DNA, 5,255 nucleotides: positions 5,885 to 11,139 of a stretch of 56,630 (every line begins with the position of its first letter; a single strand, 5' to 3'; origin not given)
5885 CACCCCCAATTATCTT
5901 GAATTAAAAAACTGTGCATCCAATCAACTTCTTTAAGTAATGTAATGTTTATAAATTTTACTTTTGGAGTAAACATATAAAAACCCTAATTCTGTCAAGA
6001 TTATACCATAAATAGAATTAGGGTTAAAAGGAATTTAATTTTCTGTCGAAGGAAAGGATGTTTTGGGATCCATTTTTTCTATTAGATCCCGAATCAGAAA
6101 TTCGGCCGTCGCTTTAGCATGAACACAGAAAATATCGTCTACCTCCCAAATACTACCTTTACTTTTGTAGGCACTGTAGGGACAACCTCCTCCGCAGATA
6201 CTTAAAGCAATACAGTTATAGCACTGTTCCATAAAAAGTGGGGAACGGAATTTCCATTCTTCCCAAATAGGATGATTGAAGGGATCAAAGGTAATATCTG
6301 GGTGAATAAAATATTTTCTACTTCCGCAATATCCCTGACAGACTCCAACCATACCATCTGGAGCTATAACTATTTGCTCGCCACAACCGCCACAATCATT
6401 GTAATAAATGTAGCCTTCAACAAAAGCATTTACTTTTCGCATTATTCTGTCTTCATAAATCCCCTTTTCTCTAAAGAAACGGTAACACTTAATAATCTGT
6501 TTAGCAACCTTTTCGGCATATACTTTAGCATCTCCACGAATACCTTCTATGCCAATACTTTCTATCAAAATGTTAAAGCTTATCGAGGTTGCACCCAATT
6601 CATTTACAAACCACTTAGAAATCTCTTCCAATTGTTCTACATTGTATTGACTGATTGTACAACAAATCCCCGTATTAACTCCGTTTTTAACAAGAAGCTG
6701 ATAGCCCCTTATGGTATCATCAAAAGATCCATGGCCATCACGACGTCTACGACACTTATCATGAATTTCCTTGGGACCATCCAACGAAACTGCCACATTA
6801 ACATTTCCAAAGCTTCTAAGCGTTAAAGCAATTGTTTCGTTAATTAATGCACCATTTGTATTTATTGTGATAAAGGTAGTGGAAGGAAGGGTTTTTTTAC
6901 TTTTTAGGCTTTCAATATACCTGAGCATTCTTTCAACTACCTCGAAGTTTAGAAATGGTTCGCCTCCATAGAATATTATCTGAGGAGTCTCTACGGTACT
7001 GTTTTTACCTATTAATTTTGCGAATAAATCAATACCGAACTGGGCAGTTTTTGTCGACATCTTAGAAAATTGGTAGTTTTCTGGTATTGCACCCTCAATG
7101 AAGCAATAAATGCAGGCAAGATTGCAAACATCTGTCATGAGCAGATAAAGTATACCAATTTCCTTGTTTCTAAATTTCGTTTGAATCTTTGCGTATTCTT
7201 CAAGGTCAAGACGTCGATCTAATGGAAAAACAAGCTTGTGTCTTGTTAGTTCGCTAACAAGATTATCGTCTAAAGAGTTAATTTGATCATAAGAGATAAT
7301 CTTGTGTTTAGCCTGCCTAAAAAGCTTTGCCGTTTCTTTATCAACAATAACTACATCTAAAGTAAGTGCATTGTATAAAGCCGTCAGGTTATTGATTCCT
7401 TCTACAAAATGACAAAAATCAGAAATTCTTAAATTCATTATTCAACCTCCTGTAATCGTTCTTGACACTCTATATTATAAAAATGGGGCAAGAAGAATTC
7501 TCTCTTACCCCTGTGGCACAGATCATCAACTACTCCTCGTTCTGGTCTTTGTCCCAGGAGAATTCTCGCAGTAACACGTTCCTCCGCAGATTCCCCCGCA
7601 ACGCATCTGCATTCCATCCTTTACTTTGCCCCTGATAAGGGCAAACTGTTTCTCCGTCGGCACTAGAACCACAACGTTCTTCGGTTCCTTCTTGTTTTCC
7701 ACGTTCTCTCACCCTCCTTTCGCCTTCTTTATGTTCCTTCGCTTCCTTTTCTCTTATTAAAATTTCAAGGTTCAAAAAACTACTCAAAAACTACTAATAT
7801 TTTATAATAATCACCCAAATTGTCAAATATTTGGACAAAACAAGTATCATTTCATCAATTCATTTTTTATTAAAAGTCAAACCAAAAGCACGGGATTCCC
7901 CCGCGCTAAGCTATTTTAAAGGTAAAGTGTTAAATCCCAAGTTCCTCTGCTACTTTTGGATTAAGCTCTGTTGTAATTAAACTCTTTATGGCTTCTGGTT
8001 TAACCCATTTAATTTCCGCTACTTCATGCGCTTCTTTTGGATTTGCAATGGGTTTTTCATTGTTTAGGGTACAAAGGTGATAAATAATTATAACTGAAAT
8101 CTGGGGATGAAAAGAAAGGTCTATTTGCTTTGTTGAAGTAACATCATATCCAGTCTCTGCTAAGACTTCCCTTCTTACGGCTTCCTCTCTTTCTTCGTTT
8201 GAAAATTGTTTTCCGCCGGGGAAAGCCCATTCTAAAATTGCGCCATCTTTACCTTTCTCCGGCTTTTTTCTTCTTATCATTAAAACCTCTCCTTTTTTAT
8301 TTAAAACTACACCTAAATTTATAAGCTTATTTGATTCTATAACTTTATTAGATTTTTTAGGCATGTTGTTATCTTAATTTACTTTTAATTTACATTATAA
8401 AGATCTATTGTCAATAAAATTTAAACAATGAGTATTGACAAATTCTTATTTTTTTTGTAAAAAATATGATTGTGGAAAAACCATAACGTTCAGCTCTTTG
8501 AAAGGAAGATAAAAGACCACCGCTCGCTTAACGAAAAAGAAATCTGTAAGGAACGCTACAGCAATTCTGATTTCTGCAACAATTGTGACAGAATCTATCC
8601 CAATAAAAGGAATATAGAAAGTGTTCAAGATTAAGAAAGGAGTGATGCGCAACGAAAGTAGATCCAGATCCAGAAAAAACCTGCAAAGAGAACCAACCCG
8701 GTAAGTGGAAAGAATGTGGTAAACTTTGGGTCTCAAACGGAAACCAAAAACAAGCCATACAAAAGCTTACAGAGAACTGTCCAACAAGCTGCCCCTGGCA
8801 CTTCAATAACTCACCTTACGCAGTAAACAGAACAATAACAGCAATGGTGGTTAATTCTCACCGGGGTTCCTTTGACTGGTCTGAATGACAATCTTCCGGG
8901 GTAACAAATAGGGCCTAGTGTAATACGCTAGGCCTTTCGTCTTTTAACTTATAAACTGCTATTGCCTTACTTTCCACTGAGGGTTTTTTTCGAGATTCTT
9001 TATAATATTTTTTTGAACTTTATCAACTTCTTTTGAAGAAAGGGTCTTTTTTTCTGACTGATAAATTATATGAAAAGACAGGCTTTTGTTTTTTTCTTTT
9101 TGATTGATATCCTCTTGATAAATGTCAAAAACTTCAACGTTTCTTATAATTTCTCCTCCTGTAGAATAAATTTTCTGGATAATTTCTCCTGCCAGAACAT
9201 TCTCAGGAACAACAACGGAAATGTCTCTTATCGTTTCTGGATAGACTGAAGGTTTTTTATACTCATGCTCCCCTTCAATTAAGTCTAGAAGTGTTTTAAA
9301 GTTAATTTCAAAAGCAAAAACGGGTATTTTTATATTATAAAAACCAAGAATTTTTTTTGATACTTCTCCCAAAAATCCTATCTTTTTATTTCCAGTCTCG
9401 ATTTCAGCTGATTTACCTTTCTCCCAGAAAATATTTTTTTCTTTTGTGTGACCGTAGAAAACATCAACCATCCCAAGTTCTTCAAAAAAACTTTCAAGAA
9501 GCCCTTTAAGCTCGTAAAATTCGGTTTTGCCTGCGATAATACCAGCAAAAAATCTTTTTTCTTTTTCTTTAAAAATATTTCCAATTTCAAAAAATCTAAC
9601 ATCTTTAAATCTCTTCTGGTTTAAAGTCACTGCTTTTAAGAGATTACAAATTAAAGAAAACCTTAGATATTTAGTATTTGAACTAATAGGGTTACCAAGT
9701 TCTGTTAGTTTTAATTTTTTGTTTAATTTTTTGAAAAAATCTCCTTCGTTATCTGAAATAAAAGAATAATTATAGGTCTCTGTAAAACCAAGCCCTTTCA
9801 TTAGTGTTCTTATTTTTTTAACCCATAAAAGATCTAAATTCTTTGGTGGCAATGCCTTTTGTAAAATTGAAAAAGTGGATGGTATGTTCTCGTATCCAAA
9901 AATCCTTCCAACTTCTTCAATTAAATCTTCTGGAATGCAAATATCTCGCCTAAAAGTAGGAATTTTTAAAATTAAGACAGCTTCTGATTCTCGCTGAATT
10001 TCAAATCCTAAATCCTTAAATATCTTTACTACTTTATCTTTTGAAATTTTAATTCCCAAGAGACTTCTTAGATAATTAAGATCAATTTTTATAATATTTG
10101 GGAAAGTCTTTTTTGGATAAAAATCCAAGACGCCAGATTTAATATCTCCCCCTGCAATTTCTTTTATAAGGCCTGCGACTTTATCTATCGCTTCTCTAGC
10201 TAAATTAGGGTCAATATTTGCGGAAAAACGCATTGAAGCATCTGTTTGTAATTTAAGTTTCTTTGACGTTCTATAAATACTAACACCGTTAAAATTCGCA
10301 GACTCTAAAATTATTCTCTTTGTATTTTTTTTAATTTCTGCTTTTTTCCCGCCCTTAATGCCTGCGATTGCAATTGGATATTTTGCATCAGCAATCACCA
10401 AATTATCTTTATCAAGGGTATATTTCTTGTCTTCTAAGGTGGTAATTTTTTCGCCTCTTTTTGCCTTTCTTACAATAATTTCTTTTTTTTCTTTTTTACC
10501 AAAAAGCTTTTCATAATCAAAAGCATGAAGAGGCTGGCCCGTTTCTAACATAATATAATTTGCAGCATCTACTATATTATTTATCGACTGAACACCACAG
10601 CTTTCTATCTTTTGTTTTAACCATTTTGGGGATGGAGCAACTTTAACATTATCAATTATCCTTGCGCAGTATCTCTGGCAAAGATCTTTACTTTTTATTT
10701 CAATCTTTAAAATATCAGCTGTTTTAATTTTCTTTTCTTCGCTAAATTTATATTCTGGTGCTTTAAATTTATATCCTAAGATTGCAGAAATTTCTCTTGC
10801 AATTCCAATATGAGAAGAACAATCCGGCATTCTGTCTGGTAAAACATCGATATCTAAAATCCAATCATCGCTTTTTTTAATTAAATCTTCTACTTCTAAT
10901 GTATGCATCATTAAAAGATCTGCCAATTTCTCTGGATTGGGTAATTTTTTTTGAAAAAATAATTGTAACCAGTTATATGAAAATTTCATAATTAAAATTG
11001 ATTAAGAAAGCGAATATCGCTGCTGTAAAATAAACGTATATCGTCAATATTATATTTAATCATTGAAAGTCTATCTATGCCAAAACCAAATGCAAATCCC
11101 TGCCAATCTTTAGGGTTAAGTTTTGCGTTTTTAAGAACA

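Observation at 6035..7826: Unlisted 58-codon Cys-rich ORF in front of a radical SAM/SPASM enzyme: candidate thioether-type RiPP cassette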

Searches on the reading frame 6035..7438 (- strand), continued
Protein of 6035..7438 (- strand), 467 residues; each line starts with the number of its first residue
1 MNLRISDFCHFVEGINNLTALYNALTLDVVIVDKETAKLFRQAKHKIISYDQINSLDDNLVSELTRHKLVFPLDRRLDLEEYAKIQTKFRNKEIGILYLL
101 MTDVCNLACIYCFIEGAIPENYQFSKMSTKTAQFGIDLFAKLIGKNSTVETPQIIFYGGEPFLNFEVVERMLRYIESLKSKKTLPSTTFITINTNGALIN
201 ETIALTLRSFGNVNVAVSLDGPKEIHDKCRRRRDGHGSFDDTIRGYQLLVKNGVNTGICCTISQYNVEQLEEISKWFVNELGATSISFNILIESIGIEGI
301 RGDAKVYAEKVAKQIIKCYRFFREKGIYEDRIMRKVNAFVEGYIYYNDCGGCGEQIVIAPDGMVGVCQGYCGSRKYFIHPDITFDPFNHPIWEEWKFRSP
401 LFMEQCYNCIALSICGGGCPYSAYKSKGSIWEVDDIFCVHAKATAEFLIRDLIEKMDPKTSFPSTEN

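Call 63: fold_search(model_id=the predicted structure, library=pdb)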
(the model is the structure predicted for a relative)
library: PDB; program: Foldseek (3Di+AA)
matches with E <= 10: 1495; with E <= 0.001: 103
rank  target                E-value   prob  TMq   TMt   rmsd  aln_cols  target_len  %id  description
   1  8vpo                  1.5e-21  1.00  0.67  0.70   5.7       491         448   20  X-Ray Crystal Structure of TigE from Paramaledivibacter caminithermalis (released 2024-02-07)
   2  5wgg_A                2.1e-20  1.00  0.68  0.72   7.2       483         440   19  Structural Insights into Thioether Bond Formation in the Biosynthesis of Sactipeptides (released 2017-07-26)
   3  5why_A                4.6e-20  1.00  0.67  0.74   7.5       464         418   21  Structural Insights into Thioether Bond Formation in the Biosynthesis of Sactipeptides (released 2017-07-26)
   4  5why_B                1.2e-19  1.00  0.67  0.74   7.5       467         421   20  Structural Insights into Thioether Bond Formation in the Biosynthesis of Sactipeptides (released 2017-07-26)
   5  4k37_A                9.8e-16  1.00  0.62  0.78   4.1       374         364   21  Native anSMEcpe with bound AdoMet (released 2013-05-08)
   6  4k36_A                2.2e-15  1.00  0.61  0.73   4.3       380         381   21  His6 tagged anSMEcpe with bound AdoMet (released 2013-05-08)
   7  5v1q_B                2.6e-15  1.00  0.50  0.53  13.9       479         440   16  Crystal structure of Streptococcus suis SuiB (released 2017-08-30)
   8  4k37_B                3.7e-15  1.00  0.61  0.76   4.2       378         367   22  Native anSMEcpe with bound AdoMet (released 2013-05-08)
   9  9gmc_A                4.4e-15  1.00  0.60  0.73   4.8       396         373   18  Crystal structure of the complex formed between the radical SAM protein ChlB and the R3A mutant of ChlA (released 2025-06-25)
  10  4k38_B                9.3e-15  1.00  0.60  0.75   4.4       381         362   22  Native anSMEcpe with bound AdoMet and Kp18Cys peptide (released 2013-05-08)
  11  4k39_A                9.8e-15  1.00  0.60  0.76   4.2       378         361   22  Native anSMEcpe with bound AdoMet and Cp18Cys peptide (released 2013-05-08)
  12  4k39_B                1.1e-14  1.00  0.60  0.76   4.3       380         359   20  Native anSMEcpe with bound AdoMet and Cp18Cys peptide (released 2013-05-08)
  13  4k38_A                1.3e-14  1.00  0.62  0.77   4.1       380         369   22  Native anSMEcpe with bound AdoMet and Kp18Cys peptide (released 2013-05-08)
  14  9gmc_C                1.5e-14  1.00  0.63  0.77   4.1       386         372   19  Crystal structure of the complex formed between the radical SAM protein ChlB and the R3A mutant of ChlA (released 2025-06-25)
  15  9gm3_C                1.5e-14  1.00  0.61  0.75   4.3       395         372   18  Crystal structure of the complex formed between the radical SAM protein ChlB and the leader region of its precursor su (released 2025-06-25)
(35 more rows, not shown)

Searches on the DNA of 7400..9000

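Call 77: search_rna_families(source=window, start=7400, end=9000, threshold=evalue, max_evalue=1)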
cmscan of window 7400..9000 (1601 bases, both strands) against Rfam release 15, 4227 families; matches with E-value up to 1: 0.
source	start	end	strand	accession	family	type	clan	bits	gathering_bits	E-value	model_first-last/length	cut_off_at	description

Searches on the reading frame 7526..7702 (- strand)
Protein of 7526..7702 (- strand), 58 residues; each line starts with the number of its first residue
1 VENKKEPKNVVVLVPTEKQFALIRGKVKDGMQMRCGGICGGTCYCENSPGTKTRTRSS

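Call 3: search_protein_families(library=pfam, proteins=[window:7526-7702:-], max_evalue=0.01)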
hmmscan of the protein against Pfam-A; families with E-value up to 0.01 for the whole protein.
window:7526-7702:- (58 aa): 0 families

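Call 4: search_protein_families(library=ncbifam, proteins=[window:7526-7702:-], max_evalue=0.01)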
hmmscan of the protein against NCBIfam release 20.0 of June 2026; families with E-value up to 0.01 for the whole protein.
window:7526-7702:- (58 aa): 0 families

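Call 10: find_homologous_proteins(query=window:7529-7702:-, max_evalue=10)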
Query seq(58 aa) (58 aa): 1 proteins with E <= 10 among 1 candidates.
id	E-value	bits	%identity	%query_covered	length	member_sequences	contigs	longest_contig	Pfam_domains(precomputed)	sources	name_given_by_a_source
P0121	7.8e-19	84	79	81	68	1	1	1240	-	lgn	-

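Call 12: find_encoding_contigs(protein=P0121, flank=5000)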
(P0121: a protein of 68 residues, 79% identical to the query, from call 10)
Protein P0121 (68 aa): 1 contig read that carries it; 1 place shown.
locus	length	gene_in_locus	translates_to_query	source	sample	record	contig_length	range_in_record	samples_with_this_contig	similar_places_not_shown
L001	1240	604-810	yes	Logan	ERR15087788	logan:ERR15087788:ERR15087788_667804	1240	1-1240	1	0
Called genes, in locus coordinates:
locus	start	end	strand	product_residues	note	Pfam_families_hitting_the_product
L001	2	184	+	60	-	?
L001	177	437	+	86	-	-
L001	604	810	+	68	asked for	-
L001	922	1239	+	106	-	?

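Call 31: search_protein_families(library=ncbifam, proteins=[window:7529-7702:-], max_evalue=10)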
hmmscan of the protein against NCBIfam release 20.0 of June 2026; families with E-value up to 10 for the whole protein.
seq(58 aa): 0 families

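Call 32: search_protein_families(library=pfam, proteins=[window:7529-7702:-], max_evalue=10)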
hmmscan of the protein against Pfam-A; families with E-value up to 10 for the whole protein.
seq(58 aa): 0 families

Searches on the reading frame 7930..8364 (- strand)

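Call 3: search_protein_families(library=pfam, proteins=[window:7930-8364:-], max_evalue=0.01)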
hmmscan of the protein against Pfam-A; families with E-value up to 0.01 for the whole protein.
window:7930-8364:- (144 aa): 2 families
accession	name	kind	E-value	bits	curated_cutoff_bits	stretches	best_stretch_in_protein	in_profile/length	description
PF00293.34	NUDIX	-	5.2e-18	65.8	21.1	1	19-128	9-120/134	NUDIX domain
PF14815.12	NUDIX_4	-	2.8e-06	27.5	35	1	18-130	3-102/113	NUDIX domain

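Call 4: search_protein_families(library=ncbifam, proteins=[window:7930-8364:-], max_evalue=0.01)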
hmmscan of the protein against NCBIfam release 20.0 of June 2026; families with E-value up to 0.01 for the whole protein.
window:7930-8364:- (144 aa): 10 families
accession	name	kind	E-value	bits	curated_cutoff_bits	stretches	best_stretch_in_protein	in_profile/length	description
TIGR00586.1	mutt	equivalog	8.7e-10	38.7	97.9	1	13-125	5-110/129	8-oxo-dGTP diphosphatase MutT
NF006530.0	PRK08999.1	equivalog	1.7e-09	37.2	245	1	16-128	9-114/315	Nudix family hydrolase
NF041652.1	Nud_hyd_Dein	equivalog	1.6e-08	34.9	200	1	19-130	19-131/152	Nudix hydrolase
NF008044.0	PRK10776.1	equivalog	2.5e-08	33.9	148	1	15-126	6-110/130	8-oxo-dGTP diphosphatase MutT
NF001938.0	PRK00714.1-5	equivalog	1.3e-07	31.2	116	1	18-75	17-76/172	RNA pyrophosphohydrolase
NF007834.0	PRK10546.1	equivalog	4e-07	29.9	156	1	19-125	9-108/135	pyrimidine (deoxy)nucleoside triphosphate diphosphatase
TIGR02705.1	nudix_YtkD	equivalog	5.2e-05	22.8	154.4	1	47-77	48-78/156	RNA deprotection pyrophosphohydrolase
NF012016.0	PRK15472.1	equivalog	0.0006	19.5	95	1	45-90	32-77/141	nucleoside triphosphatase NudI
NF001937.0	PRK00714.1-4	equivalog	0.0015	18.2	139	1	16-78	10-65/161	RNA pyrophosphohydrolase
NF011963.0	PRK15434.1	subfamily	0.0016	18.2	146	1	7-75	10-74/159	GDP-mannose mannosyl hydrolase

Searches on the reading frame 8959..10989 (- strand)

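Call 17: search_protein_families(library=pfam, proteins=[window:8959-10989:-], max_evalue=0.001)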
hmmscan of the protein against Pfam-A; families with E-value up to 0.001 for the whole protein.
window:8959-10989:- (676 aa): 4 families
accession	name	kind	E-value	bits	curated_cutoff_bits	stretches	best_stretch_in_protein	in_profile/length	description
PF03483.22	B3_4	-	2.2e-64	216.7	29.3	1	104-280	2-174/174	B3/4 domain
PF17759.6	tRNA_synthFbeta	-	3e-39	135.2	22.4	1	369-564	1-214/214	Phenylalanyl tRNA synthetase beta chain CLM domain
PF03147.19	FDX-ACB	-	2.4e-23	82.8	31.1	1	581-675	1-94/94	Ferredoxin-fold anticodon binding domain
PF03484.21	B5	-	9.7e-20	71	28.6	1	300-366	1-67/67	tRNA synthetase B5 domain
